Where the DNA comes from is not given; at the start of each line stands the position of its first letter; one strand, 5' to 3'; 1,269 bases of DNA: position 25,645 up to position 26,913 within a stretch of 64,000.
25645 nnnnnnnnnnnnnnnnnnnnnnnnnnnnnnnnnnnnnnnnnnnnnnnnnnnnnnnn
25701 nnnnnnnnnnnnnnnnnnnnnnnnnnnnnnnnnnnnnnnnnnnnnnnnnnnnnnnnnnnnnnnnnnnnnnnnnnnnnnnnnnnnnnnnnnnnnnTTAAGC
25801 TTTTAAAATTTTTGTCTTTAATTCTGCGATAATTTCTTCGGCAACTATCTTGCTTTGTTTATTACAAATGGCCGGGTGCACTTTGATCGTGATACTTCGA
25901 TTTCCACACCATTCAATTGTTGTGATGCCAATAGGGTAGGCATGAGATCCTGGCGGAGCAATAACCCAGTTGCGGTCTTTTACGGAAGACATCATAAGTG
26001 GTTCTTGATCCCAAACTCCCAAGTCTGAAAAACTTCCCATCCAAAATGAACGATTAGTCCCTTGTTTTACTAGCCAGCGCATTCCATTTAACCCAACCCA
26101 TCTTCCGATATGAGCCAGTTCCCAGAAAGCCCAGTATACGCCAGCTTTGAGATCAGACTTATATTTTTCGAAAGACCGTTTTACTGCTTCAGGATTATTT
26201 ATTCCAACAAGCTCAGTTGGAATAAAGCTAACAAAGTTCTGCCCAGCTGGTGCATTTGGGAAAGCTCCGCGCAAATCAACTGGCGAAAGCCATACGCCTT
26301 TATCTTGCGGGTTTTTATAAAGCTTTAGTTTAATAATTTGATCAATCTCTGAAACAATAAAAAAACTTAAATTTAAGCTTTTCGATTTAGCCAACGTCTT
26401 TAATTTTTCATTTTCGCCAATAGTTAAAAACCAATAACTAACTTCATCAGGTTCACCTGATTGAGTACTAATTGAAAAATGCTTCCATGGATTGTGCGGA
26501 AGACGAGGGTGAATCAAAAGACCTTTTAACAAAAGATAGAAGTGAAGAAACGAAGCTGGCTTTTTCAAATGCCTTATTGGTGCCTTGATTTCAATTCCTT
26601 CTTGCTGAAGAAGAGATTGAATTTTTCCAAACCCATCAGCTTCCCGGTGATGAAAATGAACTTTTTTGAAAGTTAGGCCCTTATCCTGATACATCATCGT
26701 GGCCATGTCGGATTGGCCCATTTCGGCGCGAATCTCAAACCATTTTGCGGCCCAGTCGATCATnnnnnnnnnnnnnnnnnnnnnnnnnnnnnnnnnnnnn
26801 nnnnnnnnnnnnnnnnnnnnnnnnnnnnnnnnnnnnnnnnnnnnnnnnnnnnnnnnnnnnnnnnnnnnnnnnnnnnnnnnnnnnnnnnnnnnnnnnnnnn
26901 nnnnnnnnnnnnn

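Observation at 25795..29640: Sigma-54-driven four-gene operon: unassigned protein, three-His-box desaturase, unassigned protein, HHxxxDG protein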

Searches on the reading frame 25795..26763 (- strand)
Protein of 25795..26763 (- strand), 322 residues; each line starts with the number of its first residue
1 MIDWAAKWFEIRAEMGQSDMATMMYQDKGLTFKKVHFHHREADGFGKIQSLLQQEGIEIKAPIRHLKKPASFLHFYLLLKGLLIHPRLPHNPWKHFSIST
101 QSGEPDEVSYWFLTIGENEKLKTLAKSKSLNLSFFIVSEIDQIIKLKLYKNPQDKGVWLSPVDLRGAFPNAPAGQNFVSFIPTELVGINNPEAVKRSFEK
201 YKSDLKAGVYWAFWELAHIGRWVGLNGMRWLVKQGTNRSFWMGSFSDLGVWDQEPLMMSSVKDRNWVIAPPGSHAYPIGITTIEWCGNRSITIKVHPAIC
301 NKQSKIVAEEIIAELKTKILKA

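Call 3: search_protein_families(library=pfam, proteins=[window:25795-26763:-], max_evalue=1)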
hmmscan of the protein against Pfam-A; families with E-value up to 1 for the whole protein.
window:25795-26763:- (322 aa): 0 families

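Call 4: search_protein_families(library=ncbifam, proteins=[window:25795-26763:-], max_evalue=1)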
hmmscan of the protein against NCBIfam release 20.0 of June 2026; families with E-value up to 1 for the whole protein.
window:25795-26763:- (322 aa): 0 families

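Call 5: search_solved_structures(query=window:25795-26763:-, max_evalue=10)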
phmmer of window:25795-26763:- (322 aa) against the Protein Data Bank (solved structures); distinct sequences matched with E-value up to 10: 2.
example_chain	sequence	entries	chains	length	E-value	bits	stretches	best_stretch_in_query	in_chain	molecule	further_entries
7lam_A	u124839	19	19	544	1.5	11.2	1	97-141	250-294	Lytic transglycosylase domain-containing protein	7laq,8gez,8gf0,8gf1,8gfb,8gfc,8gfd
6cf9_A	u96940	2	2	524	3.1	10.2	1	97-141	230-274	Lytic transglycosylase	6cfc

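Call 9: find_encoding_contigs(protein=window:25795-26763:-, flank=10000)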
Protein window:25795-26763:- (322 aa): 2 contigs read that carry it; 1 place shown.
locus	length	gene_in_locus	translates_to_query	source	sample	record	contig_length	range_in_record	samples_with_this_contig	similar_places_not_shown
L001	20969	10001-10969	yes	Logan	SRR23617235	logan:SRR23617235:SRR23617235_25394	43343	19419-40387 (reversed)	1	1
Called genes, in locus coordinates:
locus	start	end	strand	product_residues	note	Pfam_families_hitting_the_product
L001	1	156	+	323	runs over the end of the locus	PF00483:NTP_transferase, PF12804:NTP_transf_3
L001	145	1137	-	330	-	-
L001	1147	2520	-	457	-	-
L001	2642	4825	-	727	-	PF13400:Tad (weak)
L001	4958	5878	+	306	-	-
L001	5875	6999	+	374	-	PF00933:Glyco_hydro_3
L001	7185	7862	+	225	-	-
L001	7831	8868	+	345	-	PF00487:FA_desaturase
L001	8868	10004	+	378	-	-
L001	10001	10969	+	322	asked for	-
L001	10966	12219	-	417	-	-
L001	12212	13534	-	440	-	PF02687:FtsX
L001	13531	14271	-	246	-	PF17131:TP_0789-like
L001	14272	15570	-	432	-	PF02687:FtsX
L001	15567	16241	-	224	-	PF00005:ABC_tran, PF02463:SMC_N (faint), PF13304:AAA_21 (faint)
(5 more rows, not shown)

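Call 10: find_homologous_proteins(query=window:25795-26763:-)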
Query window:25795-26763:- (322 aa): 30 proteins with E <= 0.001 among 704 candidates.
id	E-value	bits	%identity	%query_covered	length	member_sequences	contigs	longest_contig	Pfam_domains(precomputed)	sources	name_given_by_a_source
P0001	8.4e-205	698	93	100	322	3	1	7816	-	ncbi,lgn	-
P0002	3.6e-183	626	84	100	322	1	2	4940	-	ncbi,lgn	-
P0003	4.8e-168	577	75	98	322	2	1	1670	-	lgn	-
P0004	1.0e-165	569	74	100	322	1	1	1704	-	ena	-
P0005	1.7e-165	568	74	99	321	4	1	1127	-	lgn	-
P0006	8.7e-164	563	74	99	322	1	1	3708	-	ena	-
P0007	2.2e-163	561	72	100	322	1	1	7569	-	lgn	-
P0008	3.4e-161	554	72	99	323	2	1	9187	-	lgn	-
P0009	2.7e-156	538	70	99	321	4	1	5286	-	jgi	jgi:hypothetical protein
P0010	1.4e-155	536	68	100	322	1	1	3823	-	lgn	-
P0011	4.8e-148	511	67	98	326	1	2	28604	-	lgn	-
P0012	5.0e-148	511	66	100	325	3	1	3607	-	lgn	-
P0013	6.2e-145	501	66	100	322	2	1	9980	-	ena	-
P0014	2.4e-142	492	63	99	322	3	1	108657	-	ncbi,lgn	-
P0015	3.8e-138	478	61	100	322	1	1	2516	-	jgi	-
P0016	2.1e-132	460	61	100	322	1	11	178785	-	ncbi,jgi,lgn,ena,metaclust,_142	metaclust:\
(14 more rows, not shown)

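Call 18: find_encoding_contigs(protein=P0016, flank=10000, max_places=3)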
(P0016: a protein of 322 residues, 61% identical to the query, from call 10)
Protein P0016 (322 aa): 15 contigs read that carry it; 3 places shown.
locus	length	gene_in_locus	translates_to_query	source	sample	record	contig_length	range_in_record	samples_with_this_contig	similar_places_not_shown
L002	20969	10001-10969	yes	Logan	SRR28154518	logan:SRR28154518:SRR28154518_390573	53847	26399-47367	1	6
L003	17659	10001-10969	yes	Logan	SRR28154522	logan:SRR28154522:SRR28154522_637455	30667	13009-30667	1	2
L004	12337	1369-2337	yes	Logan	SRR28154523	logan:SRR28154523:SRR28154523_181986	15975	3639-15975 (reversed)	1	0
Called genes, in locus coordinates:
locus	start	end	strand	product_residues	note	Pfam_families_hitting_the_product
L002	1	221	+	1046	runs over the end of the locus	PF00873:ACR_tran, PF03176:MMPL (faint)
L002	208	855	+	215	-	PF00440:TetR_N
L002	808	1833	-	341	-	-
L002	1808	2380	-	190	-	-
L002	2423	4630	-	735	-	PF01564:Spermine_synth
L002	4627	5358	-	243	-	-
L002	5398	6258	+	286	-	PF07963:N_methyl (weak)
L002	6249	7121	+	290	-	-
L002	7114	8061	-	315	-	-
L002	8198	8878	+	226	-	-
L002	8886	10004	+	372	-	-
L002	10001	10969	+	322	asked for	-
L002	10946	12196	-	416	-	-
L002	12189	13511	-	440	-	PF02687:FtsX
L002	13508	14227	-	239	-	PF17131:TP_0789-like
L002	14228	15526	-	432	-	PF02687:FtsX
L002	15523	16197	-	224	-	PF00005:ABC_tran, PF02463:SMC_N (faint), PF13304:AAA_21 (faint)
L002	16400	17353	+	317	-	PF01757:Acyl_transf_3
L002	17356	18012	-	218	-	PF00106:adh_short, PF01370:Epimerase (faint), PF13460:NAD_binding_10 (weak), PF13561:adh_short_C2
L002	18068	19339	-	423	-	PF00817:IMS, PF11798:IMS_HHH, PF11799:IMS_C, PF13438:DUF4113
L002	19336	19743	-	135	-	PF00717:Peptidase_S24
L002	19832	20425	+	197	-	PF12766:Pyridox_oxase_2, PF01243:PNPOx_N (weak)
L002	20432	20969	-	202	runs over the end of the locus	PF01596:Methyltransf_3, PF13578:Methyltransf_24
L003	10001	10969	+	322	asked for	-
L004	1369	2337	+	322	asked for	-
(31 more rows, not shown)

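Call 21: search_solved_structures(query=A1, max_evalue=10)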
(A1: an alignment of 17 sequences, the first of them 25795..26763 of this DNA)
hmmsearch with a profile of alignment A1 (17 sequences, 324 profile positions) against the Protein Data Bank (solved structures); distinct sequences matched with E-value up to 10: 2.
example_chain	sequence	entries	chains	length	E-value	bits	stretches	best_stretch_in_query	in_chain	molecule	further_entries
7tgh_BL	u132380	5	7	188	1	11.7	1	184-222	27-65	NDUB10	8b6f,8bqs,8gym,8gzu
4dpo_A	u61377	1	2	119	1.5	11.2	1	36-139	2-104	Conserved protein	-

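Call 22: predict_structure(alignment_id=A1)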
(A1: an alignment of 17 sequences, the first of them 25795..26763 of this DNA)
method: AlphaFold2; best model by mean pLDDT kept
length: 322 residues; sequences in the alignment: 17
mean_pLDDT: 90.7   pTM: 0.89
mean pLDDT of the five models: 90.7, 89.7, 88.6, 88.3, 87.0
residues with pLDDT >= 90: 228; 70-90: 86; 50-70: 8; < 50: 0
segments of 3 or more residues with pLDDT < 50: none
pLDDT, mean of each block of 10 residues (from residue 1): 84 84 93 91 88 92 90 94 83 89 91 94 96 96 96 92 89 83 92 96 94 91 91 71 90 94 94 84 94 95 96 96 88
secondary structure, 60 per line:
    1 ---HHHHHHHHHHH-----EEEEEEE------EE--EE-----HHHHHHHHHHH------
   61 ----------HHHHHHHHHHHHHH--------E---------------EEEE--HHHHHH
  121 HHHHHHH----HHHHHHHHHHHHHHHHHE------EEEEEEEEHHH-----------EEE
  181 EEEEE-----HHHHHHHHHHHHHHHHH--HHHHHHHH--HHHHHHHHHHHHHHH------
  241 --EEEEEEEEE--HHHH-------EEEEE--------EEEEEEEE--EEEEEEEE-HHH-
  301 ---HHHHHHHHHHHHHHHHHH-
elements in order: H4-14 E20-26 H44-54 H71-84 E109-112 H115-127 H132-148 E156-163 E178-185 H191-207 H210-217 H220-234 E243-251 H254-257 E265-269 E278-285 E288-295 H304-321

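Call 26: fold_search(model_id=the predicted structure, library=pdb)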
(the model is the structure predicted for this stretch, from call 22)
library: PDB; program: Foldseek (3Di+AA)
matches with E <= 10: 373; with E <= 0.001: 177
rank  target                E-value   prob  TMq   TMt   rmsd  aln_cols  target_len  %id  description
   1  9be3_A                9.4e-09  1.00  0.52  0.12   6.9       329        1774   14  The pre-condensation state of the dimodular NRPS protein LgrA (released 2024-11-20)
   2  8f7f                  1.1e-08  1.00  0.46  0.37   8.0       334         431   13  The condensation domain of surfactin A synthetase C in space group P43212 (released 2023-11-22)
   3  9bfd_B                1.3e-08  1.00  0.47  0.18  11.2       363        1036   12  Tyrocidine synthetase modules 1 and 2 crosslinked in the condensation state, complex A (released 2024-10-09)
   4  7jtj                  1.3e-08  1.00  0.55  0.44   6.7       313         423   13  Crystal structure of the second heterocyclization domain of yersiniabactin synthetase (released 2021-10-06)
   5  7jua                  1.3e-08  1.00  0.55  0.43   6.8       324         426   13  Crystal structure of the second heterocyclization domain of yersiniabactin synthetase at 2.35 A resolution (released 2021-09-22)
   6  8f7h                  1.3e-08  1.00  0.47  0.37   8.0       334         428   13  The condensation domain of surfactin A synthetase C variant 18b in space group P212121 (released 2023-11-22)
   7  8f7g                  1.7e-08  1.00  0.47  0.37   9.9       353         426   14  The condensation domain of surfactin A synthetase C in space group P212121 (released 2023-11-22)
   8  1q9j_B                1.8e-08  1.00  0.53  0.44   7.3       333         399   15  Structure of polyketide synthase associated protein 5 from Mycobacterium tuberculosis (released 2004-05-25)
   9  9be4_B                2.2e-08  1.00  0.54  0.12   6.5       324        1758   14  The post-condensation state of the dimodular NRPS protein LgrA (released 2024-11-20)
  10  6ta8_A                2.2e-08  1.00  0.50  0.38   8.4       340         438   15  Crystal structure of the epimerization domain from the third module of tyrocidine synthetase B, TycB3(E) (released 2020-11-18)
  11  8s6l                  2.8e-08  1.00  0.65  0.51   7.3       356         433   12  AzeD dehydratase of Pseudomonas aeruginosa (released 2025-03-12)
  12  5t3e_B                2.8e-08  1.00  0.54  0.42   9.5       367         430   12  Crystal structure of a nonribosomal peptide synthetase heterocyclization domain. (released 2016-11-02)
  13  6mfz_A                3.2e-08  1.00  0.50  0.11   6.5       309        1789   14  Crystal structure of dimodular LgrA in a condensation state (released 2019-11-20)
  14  2xhg                  3.4e-08  1.00  0.50  0.38  10.5       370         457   12  Crystal Structure of the Epimerization Domain from the Initiation Module of Tyrocidine Biosynthesis (released 2011-07-06)
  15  9meh                  4.0e-08  1.00  0.52  0.12   6.7       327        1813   15  Crystal structure of the dimodular LgrA after protein ligation (released 2025-03-05)
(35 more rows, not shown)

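Call 65: search_protein_families(library=pfam, proteins=[L002:7114-8061:-], max_evalue=0.05)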
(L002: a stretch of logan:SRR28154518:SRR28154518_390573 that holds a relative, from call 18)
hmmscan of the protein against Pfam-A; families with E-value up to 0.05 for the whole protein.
L002:7114-8061:- (315 aa): 0 families
